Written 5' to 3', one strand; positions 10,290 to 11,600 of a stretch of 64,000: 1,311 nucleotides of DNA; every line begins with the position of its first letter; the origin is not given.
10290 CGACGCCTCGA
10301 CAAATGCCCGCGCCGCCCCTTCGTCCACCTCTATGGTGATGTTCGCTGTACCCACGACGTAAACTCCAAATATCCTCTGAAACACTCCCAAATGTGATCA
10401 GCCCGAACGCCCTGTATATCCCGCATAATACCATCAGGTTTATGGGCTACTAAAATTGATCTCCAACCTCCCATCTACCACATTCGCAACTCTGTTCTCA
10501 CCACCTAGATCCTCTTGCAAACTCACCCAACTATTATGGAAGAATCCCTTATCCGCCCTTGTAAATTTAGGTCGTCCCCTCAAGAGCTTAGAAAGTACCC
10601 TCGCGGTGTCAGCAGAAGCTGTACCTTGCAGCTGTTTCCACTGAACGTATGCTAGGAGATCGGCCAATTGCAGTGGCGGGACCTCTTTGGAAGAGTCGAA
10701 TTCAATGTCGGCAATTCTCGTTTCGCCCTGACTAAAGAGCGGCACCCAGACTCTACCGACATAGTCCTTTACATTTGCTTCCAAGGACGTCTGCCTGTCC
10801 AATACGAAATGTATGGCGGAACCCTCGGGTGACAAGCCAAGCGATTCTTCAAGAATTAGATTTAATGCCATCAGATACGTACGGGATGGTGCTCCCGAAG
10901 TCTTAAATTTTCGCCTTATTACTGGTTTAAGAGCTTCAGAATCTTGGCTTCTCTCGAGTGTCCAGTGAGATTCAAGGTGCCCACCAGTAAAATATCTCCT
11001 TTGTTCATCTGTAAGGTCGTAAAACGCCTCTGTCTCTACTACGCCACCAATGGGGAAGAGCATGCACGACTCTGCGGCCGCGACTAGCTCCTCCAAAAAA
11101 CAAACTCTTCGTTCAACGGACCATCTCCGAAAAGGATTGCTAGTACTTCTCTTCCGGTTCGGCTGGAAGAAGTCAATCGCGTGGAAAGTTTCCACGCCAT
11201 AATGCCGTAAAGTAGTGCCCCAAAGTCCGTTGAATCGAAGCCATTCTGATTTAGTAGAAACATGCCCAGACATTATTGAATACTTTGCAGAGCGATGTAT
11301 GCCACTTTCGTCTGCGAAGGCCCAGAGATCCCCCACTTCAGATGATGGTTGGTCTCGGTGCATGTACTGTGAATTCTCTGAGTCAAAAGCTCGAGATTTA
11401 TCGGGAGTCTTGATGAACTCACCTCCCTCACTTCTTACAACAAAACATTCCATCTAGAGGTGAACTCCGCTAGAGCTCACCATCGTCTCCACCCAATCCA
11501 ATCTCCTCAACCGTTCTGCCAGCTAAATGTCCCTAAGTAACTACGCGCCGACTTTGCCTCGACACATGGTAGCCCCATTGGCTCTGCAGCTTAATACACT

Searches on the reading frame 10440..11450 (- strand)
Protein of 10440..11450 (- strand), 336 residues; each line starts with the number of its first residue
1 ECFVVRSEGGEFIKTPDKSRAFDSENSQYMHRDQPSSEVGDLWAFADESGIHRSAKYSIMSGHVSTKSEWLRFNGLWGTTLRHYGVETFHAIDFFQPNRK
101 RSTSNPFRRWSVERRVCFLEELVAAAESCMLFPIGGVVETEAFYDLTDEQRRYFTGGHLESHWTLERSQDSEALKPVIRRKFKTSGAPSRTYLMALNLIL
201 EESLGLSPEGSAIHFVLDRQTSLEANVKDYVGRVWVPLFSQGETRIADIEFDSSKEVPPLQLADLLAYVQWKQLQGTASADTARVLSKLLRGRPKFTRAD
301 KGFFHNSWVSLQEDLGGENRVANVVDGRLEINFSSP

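Call 95: search_protein_families(library=pfam, proteins=[window:10440-11450:-], max_evalue=0.01)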
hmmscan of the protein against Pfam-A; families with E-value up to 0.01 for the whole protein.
window:10440-11450:- (336 aa): 1 family
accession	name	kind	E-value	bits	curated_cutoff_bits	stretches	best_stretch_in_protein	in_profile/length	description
PF12686.12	DUF3800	-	3e-07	31.7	21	1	44-269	2-145/149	Protein of unknown function (DUF3800)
